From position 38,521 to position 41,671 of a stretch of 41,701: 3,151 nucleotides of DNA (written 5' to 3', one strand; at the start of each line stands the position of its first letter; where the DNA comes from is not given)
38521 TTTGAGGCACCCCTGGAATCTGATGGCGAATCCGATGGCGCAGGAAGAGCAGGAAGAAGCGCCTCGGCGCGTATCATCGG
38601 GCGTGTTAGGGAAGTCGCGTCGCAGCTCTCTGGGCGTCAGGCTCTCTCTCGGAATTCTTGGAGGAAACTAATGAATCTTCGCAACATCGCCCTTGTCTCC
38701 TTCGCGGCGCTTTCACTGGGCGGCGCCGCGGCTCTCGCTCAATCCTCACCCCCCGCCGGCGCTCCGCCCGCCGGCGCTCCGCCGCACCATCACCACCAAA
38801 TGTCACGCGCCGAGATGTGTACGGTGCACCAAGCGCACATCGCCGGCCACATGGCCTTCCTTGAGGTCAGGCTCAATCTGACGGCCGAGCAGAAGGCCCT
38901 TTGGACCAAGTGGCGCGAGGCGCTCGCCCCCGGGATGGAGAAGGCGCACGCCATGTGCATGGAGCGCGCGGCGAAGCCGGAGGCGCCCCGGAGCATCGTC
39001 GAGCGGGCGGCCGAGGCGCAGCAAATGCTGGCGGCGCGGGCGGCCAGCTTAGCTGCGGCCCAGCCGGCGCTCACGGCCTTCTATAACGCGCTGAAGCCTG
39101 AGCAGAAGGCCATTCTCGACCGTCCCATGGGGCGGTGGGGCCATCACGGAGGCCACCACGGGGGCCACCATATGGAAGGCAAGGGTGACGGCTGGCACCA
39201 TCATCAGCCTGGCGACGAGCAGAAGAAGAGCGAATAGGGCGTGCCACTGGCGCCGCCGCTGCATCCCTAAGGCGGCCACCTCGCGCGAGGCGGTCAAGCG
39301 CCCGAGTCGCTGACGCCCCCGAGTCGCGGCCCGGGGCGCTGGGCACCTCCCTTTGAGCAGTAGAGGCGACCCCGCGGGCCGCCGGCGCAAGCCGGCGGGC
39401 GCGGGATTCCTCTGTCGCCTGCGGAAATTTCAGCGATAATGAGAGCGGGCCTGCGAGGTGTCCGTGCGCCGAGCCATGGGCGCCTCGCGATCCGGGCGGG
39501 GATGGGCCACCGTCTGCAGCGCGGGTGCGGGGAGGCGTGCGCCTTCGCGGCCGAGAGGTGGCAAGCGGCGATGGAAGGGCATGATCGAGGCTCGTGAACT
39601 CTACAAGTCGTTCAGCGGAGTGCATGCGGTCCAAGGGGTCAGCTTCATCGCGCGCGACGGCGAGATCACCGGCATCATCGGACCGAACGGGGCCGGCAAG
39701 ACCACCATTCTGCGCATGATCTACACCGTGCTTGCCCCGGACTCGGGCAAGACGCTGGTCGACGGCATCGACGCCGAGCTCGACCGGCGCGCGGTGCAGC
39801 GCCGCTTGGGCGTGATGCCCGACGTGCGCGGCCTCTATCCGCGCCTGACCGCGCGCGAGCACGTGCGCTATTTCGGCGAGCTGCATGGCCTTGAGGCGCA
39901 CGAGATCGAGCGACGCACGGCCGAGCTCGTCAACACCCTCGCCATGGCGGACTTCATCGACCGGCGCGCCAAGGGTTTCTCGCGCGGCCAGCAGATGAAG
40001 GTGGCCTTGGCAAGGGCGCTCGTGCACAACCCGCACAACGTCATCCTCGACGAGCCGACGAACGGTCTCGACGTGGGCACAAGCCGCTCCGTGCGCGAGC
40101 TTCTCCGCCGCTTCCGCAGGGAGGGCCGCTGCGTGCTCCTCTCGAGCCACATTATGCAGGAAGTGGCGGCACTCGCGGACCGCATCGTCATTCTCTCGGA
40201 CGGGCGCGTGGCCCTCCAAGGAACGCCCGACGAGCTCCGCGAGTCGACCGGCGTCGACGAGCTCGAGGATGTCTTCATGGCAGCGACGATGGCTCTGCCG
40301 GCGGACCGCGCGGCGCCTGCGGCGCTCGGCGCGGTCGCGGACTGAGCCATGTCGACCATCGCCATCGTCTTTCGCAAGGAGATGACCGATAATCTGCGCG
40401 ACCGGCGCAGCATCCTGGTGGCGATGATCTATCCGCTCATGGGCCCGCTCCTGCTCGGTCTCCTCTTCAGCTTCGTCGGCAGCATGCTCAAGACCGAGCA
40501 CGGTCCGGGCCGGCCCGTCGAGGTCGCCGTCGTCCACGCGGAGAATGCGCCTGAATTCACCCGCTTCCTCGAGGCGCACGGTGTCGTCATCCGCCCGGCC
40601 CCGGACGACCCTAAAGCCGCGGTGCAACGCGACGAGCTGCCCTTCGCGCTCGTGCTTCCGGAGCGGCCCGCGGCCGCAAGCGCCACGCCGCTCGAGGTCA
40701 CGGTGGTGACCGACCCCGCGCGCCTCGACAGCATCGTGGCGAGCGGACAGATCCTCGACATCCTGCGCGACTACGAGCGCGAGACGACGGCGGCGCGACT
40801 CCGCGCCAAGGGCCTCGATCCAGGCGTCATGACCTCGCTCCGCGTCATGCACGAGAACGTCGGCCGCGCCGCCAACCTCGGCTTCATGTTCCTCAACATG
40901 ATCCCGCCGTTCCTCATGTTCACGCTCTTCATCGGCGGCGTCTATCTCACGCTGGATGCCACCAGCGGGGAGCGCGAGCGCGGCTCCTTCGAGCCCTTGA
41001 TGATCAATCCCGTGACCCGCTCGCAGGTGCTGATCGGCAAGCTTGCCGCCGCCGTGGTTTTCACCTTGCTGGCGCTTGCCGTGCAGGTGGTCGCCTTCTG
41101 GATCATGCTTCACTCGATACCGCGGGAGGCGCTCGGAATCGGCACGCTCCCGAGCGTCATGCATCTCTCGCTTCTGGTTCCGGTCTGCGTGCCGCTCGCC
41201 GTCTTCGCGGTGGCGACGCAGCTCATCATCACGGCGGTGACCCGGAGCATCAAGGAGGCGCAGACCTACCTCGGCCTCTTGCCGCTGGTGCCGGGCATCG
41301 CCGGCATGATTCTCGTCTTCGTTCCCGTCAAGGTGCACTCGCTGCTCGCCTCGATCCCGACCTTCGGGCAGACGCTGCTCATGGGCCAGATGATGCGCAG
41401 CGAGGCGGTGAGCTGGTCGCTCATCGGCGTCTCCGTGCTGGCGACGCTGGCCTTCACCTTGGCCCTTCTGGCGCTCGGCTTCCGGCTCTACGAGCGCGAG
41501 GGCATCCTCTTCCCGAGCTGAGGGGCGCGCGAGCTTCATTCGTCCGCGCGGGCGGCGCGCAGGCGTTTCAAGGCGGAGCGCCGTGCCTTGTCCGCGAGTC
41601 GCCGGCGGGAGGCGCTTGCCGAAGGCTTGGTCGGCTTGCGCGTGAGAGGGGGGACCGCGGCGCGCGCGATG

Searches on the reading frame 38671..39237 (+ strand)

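Call 52: search_protein_families(library=pfam, proteins=[window:38671-39237:+], max_evalue=0.001)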
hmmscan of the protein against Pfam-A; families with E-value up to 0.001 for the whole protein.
window:38671-39237:+ (188 aa): 1 family
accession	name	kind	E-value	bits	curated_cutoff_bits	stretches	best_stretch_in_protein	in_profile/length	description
PF07813.17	LTXXQ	-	1.4e-18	67.9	24.3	1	57-151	2-98/100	LTXXQ motif family protein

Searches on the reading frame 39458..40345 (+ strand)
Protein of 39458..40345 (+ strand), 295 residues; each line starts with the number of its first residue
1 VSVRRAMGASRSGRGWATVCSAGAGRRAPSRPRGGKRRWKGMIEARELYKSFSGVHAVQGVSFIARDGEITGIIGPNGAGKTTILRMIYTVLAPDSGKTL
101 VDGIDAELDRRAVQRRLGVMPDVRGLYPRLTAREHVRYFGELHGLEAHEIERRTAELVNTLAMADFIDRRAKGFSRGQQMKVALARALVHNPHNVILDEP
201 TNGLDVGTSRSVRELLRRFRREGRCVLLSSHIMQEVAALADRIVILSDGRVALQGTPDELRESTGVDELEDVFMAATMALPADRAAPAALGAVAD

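Call 52: search_protein_families(library=pfam, proteins=[window:39458-40345:+], max_evalue=0.001)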
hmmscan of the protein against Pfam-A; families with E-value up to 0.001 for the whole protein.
window:39458-40345:+ (295 aa): 6 families
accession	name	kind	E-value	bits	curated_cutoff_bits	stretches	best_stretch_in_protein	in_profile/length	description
PF00005.33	ABC_tran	-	2.5e-31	109.5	25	1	59-202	2-137/137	ABC transporter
PF13304.12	AAA_21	-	6.5e-12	46.5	27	2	70-92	1-23/304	AAA domain, putative AbiEii toxin, Type IV TA system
PF13476.12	AAA_23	-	1.9e-05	25.8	27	1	61-92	15-43/201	AAA domain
PF02463.25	SMC_N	-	4.8e-05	23.3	40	0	67-100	23-56/220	RecF/RecN/SMC N terminal domain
PF13555.12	AAA_29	-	9e-05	22.6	27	1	65-96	20-50/61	P-loop containing region of AAA domain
PF13175.12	AAA_15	-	0.00033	20.8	32.1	1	69-99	24-58/374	AAA ATPase domain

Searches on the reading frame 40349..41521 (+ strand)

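Call 52: search_protein_families(library=pfam, proteins=[window:40349-41521:+], max_evalue=0.001)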
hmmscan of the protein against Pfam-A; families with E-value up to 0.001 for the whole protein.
window:40349-41521:+ (390 aa): 3 families
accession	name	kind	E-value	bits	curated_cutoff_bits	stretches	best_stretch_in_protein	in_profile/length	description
PF12679.13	ABC2_membrane_2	-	8.5e-19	68.3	27.2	1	6-385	2-282/283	ABC-2 family transporter protein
PF12698.13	ABC2_membrane_3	-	4.6e-17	62.6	31.6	1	30-378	8-346/347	ABC-2 family transporter protein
PF12730.13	ABC2_membrane_4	-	0.0001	22.8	27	1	187-299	55-163/179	ABC-2 family transporter protein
